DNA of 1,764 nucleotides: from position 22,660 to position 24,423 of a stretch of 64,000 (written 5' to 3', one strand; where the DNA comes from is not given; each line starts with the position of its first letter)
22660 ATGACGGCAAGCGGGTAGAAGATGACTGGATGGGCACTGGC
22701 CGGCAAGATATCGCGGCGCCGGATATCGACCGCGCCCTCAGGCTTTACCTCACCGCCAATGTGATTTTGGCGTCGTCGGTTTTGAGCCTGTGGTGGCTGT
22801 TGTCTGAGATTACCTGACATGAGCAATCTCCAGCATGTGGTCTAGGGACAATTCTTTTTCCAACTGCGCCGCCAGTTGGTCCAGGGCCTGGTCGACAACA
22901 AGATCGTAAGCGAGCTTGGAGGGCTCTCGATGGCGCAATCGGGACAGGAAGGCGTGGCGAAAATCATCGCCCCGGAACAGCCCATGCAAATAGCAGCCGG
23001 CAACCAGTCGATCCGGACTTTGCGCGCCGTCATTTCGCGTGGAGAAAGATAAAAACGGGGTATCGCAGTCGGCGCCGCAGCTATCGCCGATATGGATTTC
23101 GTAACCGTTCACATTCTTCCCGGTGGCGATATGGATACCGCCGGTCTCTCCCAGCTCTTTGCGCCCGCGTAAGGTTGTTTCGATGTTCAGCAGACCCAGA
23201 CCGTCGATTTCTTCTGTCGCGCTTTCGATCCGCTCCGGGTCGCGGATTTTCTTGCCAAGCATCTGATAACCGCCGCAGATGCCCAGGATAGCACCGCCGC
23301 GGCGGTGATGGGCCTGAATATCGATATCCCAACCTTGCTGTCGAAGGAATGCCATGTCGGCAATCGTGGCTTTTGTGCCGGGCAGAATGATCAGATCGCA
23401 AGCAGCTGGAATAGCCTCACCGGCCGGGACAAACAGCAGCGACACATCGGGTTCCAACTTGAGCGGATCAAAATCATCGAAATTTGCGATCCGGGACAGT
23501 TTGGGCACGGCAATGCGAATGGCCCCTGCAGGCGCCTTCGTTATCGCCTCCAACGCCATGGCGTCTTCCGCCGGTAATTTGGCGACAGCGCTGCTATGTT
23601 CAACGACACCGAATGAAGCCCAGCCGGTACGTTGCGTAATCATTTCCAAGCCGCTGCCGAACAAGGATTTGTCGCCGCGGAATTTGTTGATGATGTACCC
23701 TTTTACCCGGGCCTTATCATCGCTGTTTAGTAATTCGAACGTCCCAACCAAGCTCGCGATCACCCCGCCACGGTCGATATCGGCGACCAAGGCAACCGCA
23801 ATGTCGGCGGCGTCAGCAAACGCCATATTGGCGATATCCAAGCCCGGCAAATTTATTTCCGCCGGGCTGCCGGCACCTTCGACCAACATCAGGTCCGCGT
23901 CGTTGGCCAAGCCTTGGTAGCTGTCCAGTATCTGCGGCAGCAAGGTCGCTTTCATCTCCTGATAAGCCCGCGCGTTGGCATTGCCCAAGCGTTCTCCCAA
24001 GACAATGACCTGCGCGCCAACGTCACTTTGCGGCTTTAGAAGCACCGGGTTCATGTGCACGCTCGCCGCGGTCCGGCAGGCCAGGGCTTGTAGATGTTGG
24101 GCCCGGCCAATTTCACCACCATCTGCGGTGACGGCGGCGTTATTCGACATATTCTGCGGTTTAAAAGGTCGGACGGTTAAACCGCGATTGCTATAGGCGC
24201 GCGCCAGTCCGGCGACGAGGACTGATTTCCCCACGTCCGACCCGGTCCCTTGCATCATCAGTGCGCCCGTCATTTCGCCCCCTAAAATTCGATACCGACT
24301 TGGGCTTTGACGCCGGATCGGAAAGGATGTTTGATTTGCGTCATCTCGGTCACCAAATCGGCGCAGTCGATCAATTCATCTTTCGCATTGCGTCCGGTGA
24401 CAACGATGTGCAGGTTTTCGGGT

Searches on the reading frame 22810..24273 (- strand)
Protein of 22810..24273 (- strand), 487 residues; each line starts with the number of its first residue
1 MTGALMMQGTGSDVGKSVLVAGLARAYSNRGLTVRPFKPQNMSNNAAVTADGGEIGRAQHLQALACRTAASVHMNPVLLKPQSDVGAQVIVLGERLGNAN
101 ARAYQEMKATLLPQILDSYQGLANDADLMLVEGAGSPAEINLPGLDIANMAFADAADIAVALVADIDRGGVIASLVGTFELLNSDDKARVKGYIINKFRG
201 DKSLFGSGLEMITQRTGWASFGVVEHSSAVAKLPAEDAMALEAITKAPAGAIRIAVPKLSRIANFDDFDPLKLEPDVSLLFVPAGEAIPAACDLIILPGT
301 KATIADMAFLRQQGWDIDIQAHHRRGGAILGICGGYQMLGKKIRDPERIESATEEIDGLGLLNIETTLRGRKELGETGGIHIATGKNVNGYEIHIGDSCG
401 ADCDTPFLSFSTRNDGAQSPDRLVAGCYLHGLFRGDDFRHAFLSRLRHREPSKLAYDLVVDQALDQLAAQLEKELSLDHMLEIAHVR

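Call 82: search_protein_families(library=pfam, proteins=[window:22810-24273:-], max_evalue=0.00001)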
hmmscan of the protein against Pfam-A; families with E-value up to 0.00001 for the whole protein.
window:22810-24273:- (487 aa): 3 families
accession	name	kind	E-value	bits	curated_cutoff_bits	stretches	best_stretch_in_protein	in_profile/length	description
PF07685.20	GATase_3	-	6.7e-56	189.4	27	1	253-437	1-195/196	CobB/CobQ-like glutamine amidotransferase domain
PF01656.29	CbiA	-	5.3e-22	78.5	25.4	1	6-237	2-122/125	CobQ/CobB/MinD/ParA nucleotide binding domain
PF13500.12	AAA_26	-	6.7e-17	62.4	27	1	5-230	3-194/198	AAA domain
